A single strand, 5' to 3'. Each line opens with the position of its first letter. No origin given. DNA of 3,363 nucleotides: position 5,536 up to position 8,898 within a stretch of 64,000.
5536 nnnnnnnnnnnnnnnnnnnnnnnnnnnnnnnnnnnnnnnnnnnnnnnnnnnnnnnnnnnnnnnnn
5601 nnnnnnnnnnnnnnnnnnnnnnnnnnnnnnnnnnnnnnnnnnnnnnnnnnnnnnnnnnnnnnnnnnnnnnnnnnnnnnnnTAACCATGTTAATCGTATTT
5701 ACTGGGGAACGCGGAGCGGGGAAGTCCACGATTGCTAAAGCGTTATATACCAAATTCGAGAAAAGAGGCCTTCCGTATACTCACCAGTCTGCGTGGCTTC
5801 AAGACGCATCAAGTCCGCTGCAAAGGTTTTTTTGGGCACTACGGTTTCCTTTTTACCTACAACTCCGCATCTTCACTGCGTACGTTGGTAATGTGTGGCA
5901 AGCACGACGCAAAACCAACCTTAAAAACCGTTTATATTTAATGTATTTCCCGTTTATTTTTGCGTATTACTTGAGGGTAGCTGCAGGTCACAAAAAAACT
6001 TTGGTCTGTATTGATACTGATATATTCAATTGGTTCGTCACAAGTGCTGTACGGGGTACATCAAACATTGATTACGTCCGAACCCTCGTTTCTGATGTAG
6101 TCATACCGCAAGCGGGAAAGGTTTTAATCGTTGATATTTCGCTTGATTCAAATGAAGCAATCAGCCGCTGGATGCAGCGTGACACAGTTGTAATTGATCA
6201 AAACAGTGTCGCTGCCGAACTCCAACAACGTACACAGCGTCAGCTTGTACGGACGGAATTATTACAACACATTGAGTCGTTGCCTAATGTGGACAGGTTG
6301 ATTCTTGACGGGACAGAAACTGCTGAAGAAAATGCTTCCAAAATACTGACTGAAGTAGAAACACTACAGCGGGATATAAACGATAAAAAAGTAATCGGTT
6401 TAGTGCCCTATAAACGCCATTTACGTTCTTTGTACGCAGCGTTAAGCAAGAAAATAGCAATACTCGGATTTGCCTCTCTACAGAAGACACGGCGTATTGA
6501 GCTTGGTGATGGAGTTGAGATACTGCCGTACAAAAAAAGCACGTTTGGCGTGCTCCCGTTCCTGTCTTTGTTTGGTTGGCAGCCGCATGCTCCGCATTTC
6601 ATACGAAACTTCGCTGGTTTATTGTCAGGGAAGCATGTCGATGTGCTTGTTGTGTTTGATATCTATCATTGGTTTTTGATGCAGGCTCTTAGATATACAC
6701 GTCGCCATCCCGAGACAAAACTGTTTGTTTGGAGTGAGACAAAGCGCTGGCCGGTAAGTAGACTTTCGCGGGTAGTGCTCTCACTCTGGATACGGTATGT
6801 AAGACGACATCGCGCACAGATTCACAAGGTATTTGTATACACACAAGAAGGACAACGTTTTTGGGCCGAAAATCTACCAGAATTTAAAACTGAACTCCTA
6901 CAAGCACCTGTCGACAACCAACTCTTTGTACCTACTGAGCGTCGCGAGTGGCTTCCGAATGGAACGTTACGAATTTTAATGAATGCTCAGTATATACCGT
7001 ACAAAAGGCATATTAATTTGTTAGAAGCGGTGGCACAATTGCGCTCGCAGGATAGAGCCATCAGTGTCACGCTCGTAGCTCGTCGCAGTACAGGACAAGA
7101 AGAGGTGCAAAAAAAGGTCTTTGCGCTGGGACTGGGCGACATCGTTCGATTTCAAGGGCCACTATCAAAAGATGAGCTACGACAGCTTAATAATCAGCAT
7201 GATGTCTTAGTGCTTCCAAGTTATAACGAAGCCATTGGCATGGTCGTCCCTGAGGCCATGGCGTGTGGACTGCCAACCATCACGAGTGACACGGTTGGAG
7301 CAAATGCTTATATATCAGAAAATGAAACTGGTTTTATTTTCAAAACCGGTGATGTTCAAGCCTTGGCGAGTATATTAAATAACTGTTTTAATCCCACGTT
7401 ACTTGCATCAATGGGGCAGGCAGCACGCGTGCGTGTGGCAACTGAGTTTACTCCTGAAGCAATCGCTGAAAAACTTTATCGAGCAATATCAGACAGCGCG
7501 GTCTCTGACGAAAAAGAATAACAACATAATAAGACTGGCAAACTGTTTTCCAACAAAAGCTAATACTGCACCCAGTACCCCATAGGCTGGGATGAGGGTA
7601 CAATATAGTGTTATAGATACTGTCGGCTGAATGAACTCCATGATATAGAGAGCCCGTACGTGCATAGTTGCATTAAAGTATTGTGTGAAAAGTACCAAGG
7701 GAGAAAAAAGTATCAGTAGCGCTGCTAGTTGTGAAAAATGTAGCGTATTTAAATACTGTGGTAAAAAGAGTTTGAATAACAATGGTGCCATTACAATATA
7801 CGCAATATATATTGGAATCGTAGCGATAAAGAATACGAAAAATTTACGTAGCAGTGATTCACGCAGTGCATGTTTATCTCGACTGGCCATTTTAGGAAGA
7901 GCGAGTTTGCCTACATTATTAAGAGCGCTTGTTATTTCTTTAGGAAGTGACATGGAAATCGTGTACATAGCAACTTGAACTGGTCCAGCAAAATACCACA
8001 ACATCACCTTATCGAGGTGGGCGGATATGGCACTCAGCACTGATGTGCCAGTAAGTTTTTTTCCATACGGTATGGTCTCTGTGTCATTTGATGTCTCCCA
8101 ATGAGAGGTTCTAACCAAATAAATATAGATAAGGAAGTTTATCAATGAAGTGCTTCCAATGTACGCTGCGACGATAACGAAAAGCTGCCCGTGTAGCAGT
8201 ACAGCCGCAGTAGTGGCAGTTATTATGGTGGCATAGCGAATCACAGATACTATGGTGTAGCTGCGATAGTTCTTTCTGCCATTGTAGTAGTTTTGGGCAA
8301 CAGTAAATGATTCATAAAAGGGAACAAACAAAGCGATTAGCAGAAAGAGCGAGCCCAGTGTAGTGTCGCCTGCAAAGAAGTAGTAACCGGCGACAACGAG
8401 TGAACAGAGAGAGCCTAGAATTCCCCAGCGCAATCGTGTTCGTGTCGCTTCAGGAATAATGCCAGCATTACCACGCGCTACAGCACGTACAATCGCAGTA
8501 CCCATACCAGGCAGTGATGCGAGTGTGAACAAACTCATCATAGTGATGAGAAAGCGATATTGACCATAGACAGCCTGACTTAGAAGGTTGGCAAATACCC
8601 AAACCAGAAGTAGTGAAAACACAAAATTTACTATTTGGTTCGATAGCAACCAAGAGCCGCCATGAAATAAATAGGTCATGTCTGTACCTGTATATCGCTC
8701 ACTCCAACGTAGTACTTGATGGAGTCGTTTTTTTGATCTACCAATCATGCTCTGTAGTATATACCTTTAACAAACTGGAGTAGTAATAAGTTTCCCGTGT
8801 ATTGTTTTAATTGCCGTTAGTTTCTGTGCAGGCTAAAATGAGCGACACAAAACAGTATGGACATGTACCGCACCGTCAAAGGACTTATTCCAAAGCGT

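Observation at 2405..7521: Trio of paralogous N-terminal P-loop (Walker A) small proteins inside a glycan-biosynthesis cluster, one fused to a GT4 glycosyltransferase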

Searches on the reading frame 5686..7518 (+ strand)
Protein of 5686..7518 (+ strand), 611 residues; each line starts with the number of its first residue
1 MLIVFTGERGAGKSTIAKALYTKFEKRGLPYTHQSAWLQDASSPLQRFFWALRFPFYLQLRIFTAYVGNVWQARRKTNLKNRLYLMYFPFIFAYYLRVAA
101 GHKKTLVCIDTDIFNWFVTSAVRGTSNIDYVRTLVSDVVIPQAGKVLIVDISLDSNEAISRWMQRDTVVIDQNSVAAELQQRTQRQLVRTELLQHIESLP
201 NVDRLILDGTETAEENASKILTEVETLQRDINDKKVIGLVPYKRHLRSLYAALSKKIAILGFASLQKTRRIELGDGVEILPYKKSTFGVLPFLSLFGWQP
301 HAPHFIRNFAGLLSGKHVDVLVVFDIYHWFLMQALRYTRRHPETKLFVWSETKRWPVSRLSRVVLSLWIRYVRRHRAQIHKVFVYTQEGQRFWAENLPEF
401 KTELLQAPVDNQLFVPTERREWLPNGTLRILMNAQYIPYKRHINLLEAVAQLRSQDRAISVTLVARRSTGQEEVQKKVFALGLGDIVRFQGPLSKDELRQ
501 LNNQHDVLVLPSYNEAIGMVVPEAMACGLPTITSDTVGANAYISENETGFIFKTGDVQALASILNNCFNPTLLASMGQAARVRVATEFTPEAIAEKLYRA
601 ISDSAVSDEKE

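Call 3: search_protein_families(library=pfam, proteins=[window:5686-7518:+], max_evalue=1)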
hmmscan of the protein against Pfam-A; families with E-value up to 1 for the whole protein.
window:5686-7518:+ (611 aa): 22 families
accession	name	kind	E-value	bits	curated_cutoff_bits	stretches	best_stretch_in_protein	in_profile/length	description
PF00534.26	Glycos_transf_1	-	1.4e-28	100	26.4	1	424-579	12-168/172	Glycosyl transferases group 1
PF13692.12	Glyco_trans_1_4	-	1.1e-24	87.7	27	1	433-565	7-137/142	Glycosyl transferases group 1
PF13524.12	Glyco_trans_1_2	-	4.3e-09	36.9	25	1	486-597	28-142/144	Glycosyl transferase-like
PF20706.3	GT4-conflict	-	7.3e-08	32.2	26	1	418-546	188-323/385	Family 4 Glycosyltransferase in conflict systems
PF13401.12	AAA_22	-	0.0013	19.5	27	1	2-27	7-32/130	AAA domain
PF13191.12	AAA_16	-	0.0015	19.5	32.6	1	4-80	28-103/167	AAA ATPase domain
PF00005.33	ABC_tran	-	0.0028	18.7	25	1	3-25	14-36/137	ABC transporter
PF08433.16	KTI12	-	0.0046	16.9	22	1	1-29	1-30/271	Chromatin associated protein KTI12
PF01583.26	APS_kinase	-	0.0067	16.9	21.1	1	2-30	4-32/152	Adenylylsulphate kinase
PF20720.3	nSTAND3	-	0.0091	16.1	27.2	1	3-29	20-46/155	Novel STAND NTPase 3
PF05729.18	NACHT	-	0.029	14.6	26.7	1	3-31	3-31/167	NACHT domain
PF05673.19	DUF815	-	0.045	13.4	23.8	1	4-29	57-82/249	Protein of unknown function (DUF815)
PF13476.12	AAA_23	-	0.063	14.3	27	1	2-20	21-39/201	AAA domain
PF13175.12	AAA_15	-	0.068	13.2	32.1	0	2-24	25-47/374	AAA ATPase domain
PF13521.12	AAA_28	-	0.083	13.5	27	1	3-24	2-23/164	AAA domain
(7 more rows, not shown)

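Call 4: search_protein_families(library=ncbifam, proteins=[window:5686-7518:+], max_evalue=1)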
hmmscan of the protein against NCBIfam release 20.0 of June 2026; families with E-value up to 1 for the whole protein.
window:5686-7518:+ (611 aa): 46 families (the best 25 are shown)
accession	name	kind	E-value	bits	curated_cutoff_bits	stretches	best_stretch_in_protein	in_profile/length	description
NF041876.1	EPS_EpsE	equivalog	3.5e-29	102.2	400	1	409-597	195-389/389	exopolysaccharide biosynthesis GT4 family glycosyltransferase EpsE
TIGR03088.1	stp2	hypoth_equivalog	3.9e-23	82.1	409.05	1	425-598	192-366/374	TIGR03088 family PEP-CTERM/XrtA system glycosyltransferase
TIGR03449.1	mycothiol_MshA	equivalog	8e-20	71.1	462.5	1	438-603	231-402/406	D-inositol-3-phosphate glycosyltransferase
TIGR02149.1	glgA_Coryne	subfamily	3.6e-18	65.9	302.4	1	444-599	221-385/391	glycogen synthase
TIGR03999.1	thiol_BshA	equivalog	2e-17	63.2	273.7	1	437-596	209-365/375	N-acetyl-alpha-D-glucosaminyl L-malate synthase BshA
NF046085.1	XrtY_assoc_Gly1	equivalog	9.6e-16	57.6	400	1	471-597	251-377/387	XrtY-associated glycosyltransferase XYAG1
NF038295.1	EPS_HpsP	equivalog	1e-14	54.4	550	1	436-599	215-382/388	hormogonium polysaccharide biosynthesis glycosyltransferase HpsP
TIGR04063.1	stp3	hypoth_equivalog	2.6e-13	49.6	442.05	1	439-587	225-378/397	TIGR04063 family PEP-CTERM/XrtA system glycosyltransferase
NF038298.1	EPS_HpsO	equivalog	1.6e-12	47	575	1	409-597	178-380/388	hormogonium polysaccharide biosynthesis glycosyltransferase HpsO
TIGR04047.1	MSMEG_0565_glyc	hypoth_equivalog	1.7e-12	47.1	259.85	1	440-595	206-365/373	MSMEG_0565 family glycosyltransferase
NF041879.1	EPS_EpsH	equivalog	1.6e-11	43.6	800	1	426-597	236-409/431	exopolysaccharide biosynthesis glycosyltransferase EpsH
NF038229.1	Glyco4_Geo_Pelo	equivalog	3.4e-11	42.7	400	1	379-599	110-331/338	GPMC system family 4 glycosyltransferase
TIGR04348.1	TIGR04348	equivalog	1.2e-10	40.9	300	1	427-602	137-309/310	selenoneine biosynthesis selenosugar synthase SenB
NF053787.1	GlcN_PG_synth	equivalog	1.5e-10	40.5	480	1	495-599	252-354/361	N-acetylglucosaminyl phosphatidylglycerol synthase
NF041010.1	glycosy_Agl16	equivalog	3.2e-10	39.4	575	1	466-598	215-345/352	glycosylation protein Agl16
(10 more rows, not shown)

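Call 13: find_encoding_contigs(protein=window:5686-7518:+, flank=10000, max_places=6)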
Protein window:5686-7518:+ (611 aa): 2 contigs read that carry it; 2 places shown.
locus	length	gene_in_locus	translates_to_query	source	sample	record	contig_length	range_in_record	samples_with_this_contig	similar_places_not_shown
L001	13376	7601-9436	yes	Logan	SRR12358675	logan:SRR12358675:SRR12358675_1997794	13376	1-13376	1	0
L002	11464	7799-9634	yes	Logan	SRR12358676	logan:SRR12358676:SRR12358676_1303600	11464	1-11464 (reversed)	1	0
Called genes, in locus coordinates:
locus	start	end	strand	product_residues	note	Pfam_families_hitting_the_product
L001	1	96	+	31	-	?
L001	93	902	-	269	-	PF00535:Glycos_transf_2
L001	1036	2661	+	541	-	-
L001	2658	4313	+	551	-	-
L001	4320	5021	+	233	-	-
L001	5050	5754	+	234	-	PF13489:Methyltransf_23 (weak), PF08241:Methyltransf_11 (faint)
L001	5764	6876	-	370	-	PF13439:Glyco_transf_4, PF13579:Glyco_trans_4_4, PF00534:Glycos_transf_1, PF13692:Glyco_trans_1_4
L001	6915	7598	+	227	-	-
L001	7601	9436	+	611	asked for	PF20706:GT4-conflict, PF00534:Glycos_transf_1, PF13524:Glyco_trans_1_2, PF13692:Glyco_trans_1_4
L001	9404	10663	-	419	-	PF01943:Polysacc_synt, PF13440:Polysacc_synt_3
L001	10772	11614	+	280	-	PF05575:V_cholerae_RfbT, PF05050:Methyltransf_21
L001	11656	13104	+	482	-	PF00534:Glycos_transf_1, PF13692:Glyco_trans_1_4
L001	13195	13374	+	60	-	?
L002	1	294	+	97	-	?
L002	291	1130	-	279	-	PF00535:Glycos_transf_2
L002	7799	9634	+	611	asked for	PF20706:GT4-conflict, PF00534:Glycos_transf_1, PF13524:Glyco_trans_1_2, PF13692:Glyco_trans_1_4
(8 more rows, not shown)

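Call 19: find_related_loci(query=window:5686-7518:+, collection=genome_contigs, flank=10000)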
Query window:5686-7518:+ (611 aa) in genome_contigs; peptide patterns used: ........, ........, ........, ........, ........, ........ (x = any residue, [..] = any of these).
24 stretches matched a pattern; 7 encode a relative of the query (tblastn E <= 1e-3); 7 distinct loci.
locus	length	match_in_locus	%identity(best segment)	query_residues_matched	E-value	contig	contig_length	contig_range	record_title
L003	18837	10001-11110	38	233-605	3e-80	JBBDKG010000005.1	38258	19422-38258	MAG: Candidatus Paceibacterota bacterium isolate LejiaA_53_16 Lejia_A_1717_length_38258_cov_9, whole genome shotgun sequ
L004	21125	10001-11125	37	228-603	7e-76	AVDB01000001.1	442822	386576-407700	Rhodobacteraceae bacterium HIMB11 HIMB11_contig34.1, whole genome shotgun sequence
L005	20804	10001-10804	31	340-604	9e-37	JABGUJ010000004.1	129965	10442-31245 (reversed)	MAG: Candidatus Woesearchaeota archaeon isolate SI034_bin151 k141_791285, whole genome shotgun sequence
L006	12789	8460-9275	32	333-603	9e-37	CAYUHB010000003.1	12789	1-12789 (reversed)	MAG TPA_asm: uncultured Methanosarcinales archaeon isolate binchicken_co119_486 genome assembly, contig: NODE_6440_lengt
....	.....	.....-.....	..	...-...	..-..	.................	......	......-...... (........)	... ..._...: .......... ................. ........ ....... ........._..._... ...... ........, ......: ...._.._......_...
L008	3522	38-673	37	391-601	2e-33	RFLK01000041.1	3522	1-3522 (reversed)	MAG: Candidatus Woesearchaeota archaeon isolate J152 k99_447185, whole genome shotgun sequence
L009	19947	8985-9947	30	253-605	2e-32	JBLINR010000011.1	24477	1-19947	MAG: Candidatus Woesearchaeota archaeon isolate 3300053785_201 Ga0535658_0004177, whole genome shotgun sequence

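Call 79: search_protein_families(library=pfam, proteins=[L004:329-1207:+, L004:5373-6167:-, L004:6110-7255:-, L004:8661-9911:-, L004:11264-12100:+, L004:12103-13230:-, L004:13234-14241:-, L004:14267-15298:-, L004:16961-19009:-, L004:19359-20462:+], max_evalue=0.00001)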
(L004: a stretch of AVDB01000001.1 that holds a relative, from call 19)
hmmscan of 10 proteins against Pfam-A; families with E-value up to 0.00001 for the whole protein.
L004:329-1207:+ (293 aa): 2 families
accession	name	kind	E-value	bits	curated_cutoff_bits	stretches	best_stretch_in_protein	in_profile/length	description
PF00483.29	NTP_transferase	-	8.5e-30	104.6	21.2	1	29-284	6-241/245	Nucleotidyl transferase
PF12804.13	NTP_transf_3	-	1.2e-06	29.2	27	1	29-173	5-115/160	MobA-like NTP transferase domain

L004:5373-6167:- (265 aa): 2 families
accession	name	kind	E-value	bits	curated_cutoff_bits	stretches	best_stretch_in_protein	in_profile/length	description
PF13489.12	Methyltransf_23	-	3.9e-11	43.4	27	1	60-173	20-124/164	Methyltransferase domain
PF13649.12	Methyltransf_25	-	5.6e-07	30.6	27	1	67-159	2-97/97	Methyltransferase domain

L004:6110-7255:- (382 aa): 4 families
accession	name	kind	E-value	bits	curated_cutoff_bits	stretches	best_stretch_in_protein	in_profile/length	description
PF00534.26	Glycos_transf_1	-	2.7e-34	118.6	26.4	1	200-342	14-159/172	Glycosyl transferases group 1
PF13692.12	Glyco_trans_1_4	-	4.6e-32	111.7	27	1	202-339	2-140/142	Glycosyl transferases group 1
PF13439.12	Glyco_transf_4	-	9.5e-12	45.7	28.5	1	23-179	2-166/170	Glycosyltransferase Family 4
PF13579.12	Glyco_trans_4_4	-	7.8e-07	30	29.7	1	23-164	1-145/158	Glycosyl transferase 4-like domain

L004:8661-9911:- (417 aa): 1 family
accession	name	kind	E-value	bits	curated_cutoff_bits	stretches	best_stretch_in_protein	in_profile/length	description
PF01943.22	Polysacc_synt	-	1.6e-10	41.4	28.2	1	26-282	1-263/274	Polysaccharide biosynthesis protein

L004:11264-12100:+ (279 aa): 1 family
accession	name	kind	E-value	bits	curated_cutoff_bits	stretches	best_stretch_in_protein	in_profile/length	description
PF00535.33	Glycos_transf_2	-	2.7e-22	79.9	23.3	1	8-146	1-133/168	Glycosyl transferase family 2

L004:12103-13230:- (376 aa): 5 families
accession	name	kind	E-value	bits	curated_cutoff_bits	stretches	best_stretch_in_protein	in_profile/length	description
PF00534.26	Glycos_transf_1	-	9.3e-26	90.8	26.4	1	196-354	5-166/172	Glycosyl transferases group 1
PF13692.12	Glyco_trans_1_4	-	1.2e-23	84.4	27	1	207-340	3-137/142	Glycosyl transferases group 1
PF13439.12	Glyco_transf_4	-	9.9e-14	52.2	28.5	1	12-178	1-167/170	Glycosyltransferase Family 4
PF13579.12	Glyco_trans_4_4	-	6.6e-11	43.2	29.7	1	13-164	1-145/158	Glycosyl transferase 4-like domain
PF13477.12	Glyco_trans_4_2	-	4.8e-09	37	23.4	1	19-141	13-130/139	Glycosyl transferase 4-like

L004:13234-14241:- (336 aa): 8 families
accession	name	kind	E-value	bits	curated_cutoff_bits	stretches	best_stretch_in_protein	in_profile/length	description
PF01370.27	Epimerase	-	8.7e-51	173.1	20.9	1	25-266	2-240/240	NAD dependent epimerase/dehydratase family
PF16363.11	GDP_Man_Dehyd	-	2.4e-46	159.1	27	1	25-328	1-331/332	GDP-mannose 4,6 dehydratase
PF02719.21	Polysacc_synt_2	-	7e-22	78.4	20.2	1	25-198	2-176/293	Polysaccharide biosynthesis protein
PF04321.23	RmlD_sub_bind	-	1.5e-20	73.9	27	1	24-198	3-156/287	RmlD substrate binding domain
PF01073.25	3Beta_HSD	-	1.3e-19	70.8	22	1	25-174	1-158/280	3-beta hydroxysteroid dehydrogenase/isomerase family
PF07993.18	NAD_binding_4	-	5.5e-09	36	20.1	1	36-190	37-204/258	Male sterility protein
PF13460.12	NAD_binding_10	-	3.9e-08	33.8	27.2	1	28-144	1-104/184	NAD(P)H-binding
PF00106.31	adh_short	-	3.6e-06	27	26.6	0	24-128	3-126/195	short chain dehydrogenase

L004:14267-15298:- (344 aa): 6 families
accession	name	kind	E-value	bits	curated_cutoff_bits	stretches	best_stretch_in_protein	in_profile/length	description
PF01370.27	Epimerase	-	3.4e-32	112.2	20.9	1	20-227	1-231/240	NAD dependent epimerase/dehydratase family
PF04321.23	RmlD_sub_bind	-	4.6e-20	72.3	27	1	19-202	2-176/287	RmlD substrate binding domain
PF01073.25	3Beta_HSD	-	1e-19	71.1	22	1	22-218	2-223/280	3-beta hydroxysteroid dehydrogenase/isomerase family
PF16363.11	GDP_Man_Dehyd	-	1e-14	55.2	27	1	22-254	2-266/332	GDP-mannose 4,6 dehydratase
PF07993.18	NAD_binding_4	-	5.2e-12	45.9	20.1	1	77-190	90-220/258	Male sterility protein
PF02719.21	Polysacc_synt_2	-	1.4e-07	31.4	20.2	1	51-248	48-241/293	Polysaccharide biosynthesis protein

L004:16961-19009:- (683 aa): 2 families
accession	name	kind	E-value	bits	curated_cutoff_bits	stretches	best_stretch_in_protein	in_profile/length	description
PF19040.6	SGNH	-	3.9e-30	105.8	27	1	423-677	12-247/248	SGNH domain (fused to AT3 domains)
PF01757.29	Acyl_transf_3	-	4.5e-29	102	31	1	37-353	4-322/326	Acyltransferase domain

L004:19359-20462:+ (368 aa): 1 family
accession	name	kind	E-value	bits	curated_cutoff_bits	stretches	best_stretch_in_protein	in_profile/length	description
PF01041.23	DegT_DnrJ_EryC1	-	4.7e-95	319.3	19.8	1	23-365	5-359/360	DegT/DnrJ/EryC1/StrS aminotransferase family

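Call 90: search_protein_families(library=ncbifam, proteins=[L001:96-902:-, L003:4591-5337:-], max_evalue=0.001)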
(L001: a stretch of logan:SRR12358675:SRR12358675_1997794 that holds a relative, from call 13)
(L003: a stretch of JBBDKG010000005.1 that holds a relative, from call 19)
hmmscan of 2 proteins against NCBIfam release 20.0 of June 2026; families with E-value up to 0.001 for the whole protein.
L001:96-902:- (269 aa): 10 families
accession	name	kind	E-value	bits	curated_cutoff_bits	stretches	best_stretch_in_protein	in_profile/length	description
NF053739.1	GlytfEpsEBac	equivalog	9.5e-28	96.9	450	1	9-238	14-244/265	glycosyltransferase EpsE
NF047683.1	TeichurnBiosyTuaG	equivalog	2.6e-23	83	400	1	10-202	20-209/252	teichuronic acid biosynthesis protein TuaG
NF041394.1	GtaseAglG_Halo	equivalog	2.4e-10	40.2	440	1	10-91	17-96/304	glucosyl-dolichyl phosphate glucuronosyltransferase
NF050050.1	ProtGlycPglI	equivalog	1.3e-09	37.9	500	1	12-94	18-100/306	GalNAc(5)-diNAcBac-PP-undecaprenol beta-1,3-glucosyltransferase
NF007453.0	PRK10018.1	equivalog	3.4e-09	36.8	382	1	14-96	24-105/280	colanic acid biosynthesis glycosyltransferase WcaA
TIGR04017.1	WcaA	equivalog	1.3e-08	34.8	495.75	1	14-95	23-103/279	colanic acid biosynthesis glycosyltransferase WcaA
TIGR03937.1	PgaC_IcaA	equivalog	5e-08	32.3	422.3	1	9-87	58-135/407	poly-beta-1,6-N-acetyl-D-glucosamine synthase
NF007482.0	PRK10073.1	equivalog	1.4e-07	30.9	423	1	11-103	21-111/334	glycosyltransferase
TIGR03111.1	glyc2_xrt_Gpos1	hypoth_equivalog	0.00026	19.9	363.95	1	11-142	64-192/439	TIGR03111 family XrtG-associated glycosyltransferase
NF047588.1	GlcsyltransPgfSStrep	equivalog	0.00098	18.4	500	0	19-87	28-95/308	glycosyltransferase PgfS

L003:4591-5337:- (249 aa): 6 families
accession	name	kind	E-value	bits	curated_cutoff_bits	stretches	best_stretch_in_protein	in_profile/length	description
TIGR01983.1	UbiG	equivalog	1.8e-05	24.2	102.95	1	40-157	44-162/228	bifunctional 2-polyprenyl-6-hydroxyphenol methylase/3-demethylubiquinol 3-O-methyltransferase UbiG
TIGR02072.1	BioC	equivalog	2.7e-05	24.1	184.95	1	35-146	24-132/244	malonyl-ACP O-methyltransferase BioC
NF010703.0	PRK14103.1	equivalog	2.9e-05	23.6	320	1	48-204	32-182/256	trans-aconitate 2-methyltransferase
NF008686.0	PRK11705.1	equivalog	0.00012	21.2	400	1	44-124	166-241/383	cyclopropane fatty acyl phospholipid synthase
NF002463.0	PRK01683.1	equivalog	0.00026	20.7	297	1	32-151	21-133/258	trans-aconitate 2-methyltransferase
NF053839.1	CPFASynBruc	equivalog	0.00085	18.4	600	0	46-148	175-278/410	cyclopropane fatty acid synthase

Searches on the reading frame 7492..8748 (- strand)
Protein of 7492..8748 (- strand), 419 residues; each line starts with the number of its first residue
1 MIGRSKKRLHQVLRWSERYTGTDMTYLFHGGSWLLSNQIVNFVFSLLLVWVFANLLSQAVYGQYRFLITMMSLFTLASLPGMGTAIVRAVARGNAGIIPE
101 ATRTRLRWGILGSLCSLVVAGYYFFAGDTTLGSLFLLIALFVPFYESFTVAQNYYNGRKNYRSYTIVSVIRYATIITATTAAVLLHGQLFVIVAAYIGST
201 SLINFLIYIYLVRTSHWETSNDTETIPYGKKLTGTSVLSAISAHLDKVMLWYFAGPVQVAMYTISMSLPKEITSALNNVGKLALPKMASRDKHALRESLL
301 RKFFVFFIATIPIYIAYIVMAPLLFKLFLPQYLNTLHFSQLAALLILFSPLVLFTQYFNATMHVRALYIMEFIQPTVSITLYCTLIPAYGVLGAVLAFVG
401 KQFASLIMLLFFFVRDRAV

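Call 3: search_protein_families(library=pfam, proteins=[window:7492-8748:-], max_evalue=1)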
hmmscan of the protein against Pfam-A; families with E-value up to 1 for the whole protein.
window:7492-8748:- (419 aa): 2 families
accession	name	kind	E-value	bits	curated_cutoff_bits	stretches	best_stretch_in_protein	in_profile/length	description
PF01943.22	Polysacc_synt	-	3.4e-18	66.5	28.2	2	29-264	3-246/274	Polysaccharide biosynthesis protein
PF13440.11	Polysacc_synt_3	-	1.9e-12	47.5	23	1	51-329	1-284/293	Polysaccharide biosynthesis protein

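Call 90: search_protein_families(library=ncbifam, proteins=[window:7492-8748:-], max_evalue=0.001)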
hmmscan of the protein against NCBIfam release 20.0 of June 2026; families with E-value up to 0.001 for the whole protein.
window:7492-8748:- (419 aa): 0 families
